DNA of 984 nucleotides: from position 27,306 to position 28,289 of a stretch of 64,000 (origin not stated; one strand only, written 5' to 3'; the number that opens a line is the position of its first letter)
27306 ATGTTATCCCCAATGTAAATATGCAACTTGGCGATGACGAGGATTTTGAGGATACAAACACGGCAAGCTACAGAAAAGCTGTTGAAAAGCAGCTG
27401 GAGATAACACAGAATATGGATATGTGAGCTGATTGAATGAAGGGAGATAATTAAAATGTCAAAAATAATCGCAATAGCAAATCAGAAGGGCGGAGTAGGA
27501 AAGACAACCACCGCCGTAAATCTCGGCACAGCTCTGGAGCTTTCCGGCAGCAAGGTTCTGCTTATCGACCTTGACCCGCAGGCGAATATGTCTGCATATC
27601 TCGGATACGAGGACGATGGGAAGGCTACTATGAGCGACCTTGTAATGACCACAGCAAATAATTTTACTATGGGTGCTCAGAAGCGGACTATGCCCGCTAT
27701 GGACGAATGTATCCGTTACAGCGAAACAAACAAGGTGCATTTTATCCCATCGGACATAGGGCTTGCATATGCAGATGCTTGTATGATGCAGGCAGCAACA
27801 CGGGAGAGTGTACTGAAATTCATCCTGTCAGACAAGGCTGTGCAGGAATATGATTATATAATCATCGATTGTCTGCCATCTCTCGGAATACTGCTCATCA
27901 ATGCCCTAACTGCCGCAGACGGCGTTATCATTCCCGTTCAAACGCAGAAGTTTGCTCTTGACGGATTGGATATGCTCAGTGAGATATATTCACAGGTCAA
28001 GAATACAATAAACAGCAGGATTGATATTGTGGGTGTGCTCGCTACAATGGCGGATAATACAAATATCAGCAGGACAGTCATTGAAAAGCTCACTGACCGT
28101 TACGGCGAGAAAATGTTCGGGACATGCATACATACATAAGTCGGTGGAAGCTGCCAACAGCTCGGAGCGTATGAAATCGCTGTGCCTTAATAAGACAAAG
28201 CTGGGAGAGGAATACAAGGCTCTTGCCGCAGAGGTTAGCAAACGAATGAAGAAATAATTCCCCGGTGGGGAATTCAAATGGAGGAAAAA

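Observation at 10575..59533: A 19-bp perfect palindrome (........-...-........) occurs at 13 loci, all inside the mobile element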

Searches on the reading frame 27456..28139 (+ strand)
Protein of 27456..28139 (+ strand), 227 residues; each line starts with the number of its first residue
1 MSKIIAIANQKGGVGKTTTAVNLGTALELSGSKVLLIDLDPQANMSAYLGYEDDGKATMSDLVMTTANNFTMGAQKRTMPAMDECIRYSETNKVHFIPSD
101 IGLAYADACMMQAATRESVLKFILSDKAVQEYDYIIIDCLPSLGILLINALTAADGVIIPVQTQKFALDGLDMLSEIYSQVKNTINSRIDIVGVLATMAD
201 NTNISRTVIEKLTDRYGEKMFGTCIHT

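Call 9: search_protein_families(library=pfam, proteins=[window:27456-28139:+], max_evalue=0.01)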
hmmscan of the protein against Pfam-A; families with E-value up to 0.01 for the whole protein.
window:27456-28139:+ (227 aa): 9 families
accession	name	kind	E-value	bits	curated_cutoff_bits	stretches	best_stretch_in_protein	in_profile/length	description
PF13614.12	AAA_31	-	3.9e-52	177.2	27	1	2-191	1-177/177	AAA domain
PF01656.29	CbiA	-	1.7e-24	86.6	25.4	1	5-222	1-107/125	CobQ/CobB/MinD/ParA nucleotide binding domain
PF10609.15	ParA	-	5.5e-13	49.3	27.1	1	2-198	3-174/246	NUBPL iron-transfer P-loop NTPase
PF09140.17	MipZ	-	2.5e-12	47.1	20.7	1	4-54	2-53/262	ATPase MipZ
PF02374.21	ArsA_ATPase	-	9.4e-09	35.3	24.3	1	10-214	8-203/305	Anion-transporting ATPase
PF06564.18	CBP_BcsQ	-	5.2e-06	26.6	21.3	1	3-43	2-42/234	Cellulose biosynthesis protein BcsQ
PF00142.24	Fer4_NifH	-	9.9e-06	25.7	25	1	10-46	7-43/271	4Fe-4S iron sulfur cluster binding proteins, NifH/frxC family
PF07015.17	VirC1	-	0.0022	17.8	24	0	3-48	2-47/231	VirC1 protein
PF03029.23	ATP_bind_1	-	0.0036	17.6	27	1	13-110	6-74/240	Conserved hypothetical ATP binding protein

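Call 33: find_encoding_contigs(protein=window:27456-28139:+, flank=10000, max_places=6)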
Protein window:27456-28139:+ (227 aa): 1 contig read that carries it; 1 place shown.
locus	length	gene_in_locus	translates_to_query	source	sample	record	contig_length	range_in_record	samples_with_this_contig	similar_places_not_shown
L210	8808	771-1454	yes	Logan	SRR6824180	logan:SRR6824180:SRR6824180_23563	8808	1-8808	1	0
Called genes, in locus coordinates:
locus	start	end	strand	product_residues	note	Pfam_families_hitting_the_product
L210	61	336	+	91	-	-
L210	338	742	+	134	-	-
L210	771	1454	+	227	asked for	PF00142:Fer4_NifH (weak), PF01656:CbiA, PF02374:ArsA_ATPase, PF06564:CBP_BcsQ (weak), PF09140:MipZ, PF10609:ParA, PF13614:AAA_31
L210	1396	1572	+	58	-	-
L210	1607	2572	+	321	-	PF02195:ParB_N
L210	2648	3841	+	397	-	-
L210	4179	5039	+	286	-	-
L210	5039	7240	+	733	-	-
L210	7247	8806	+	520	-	?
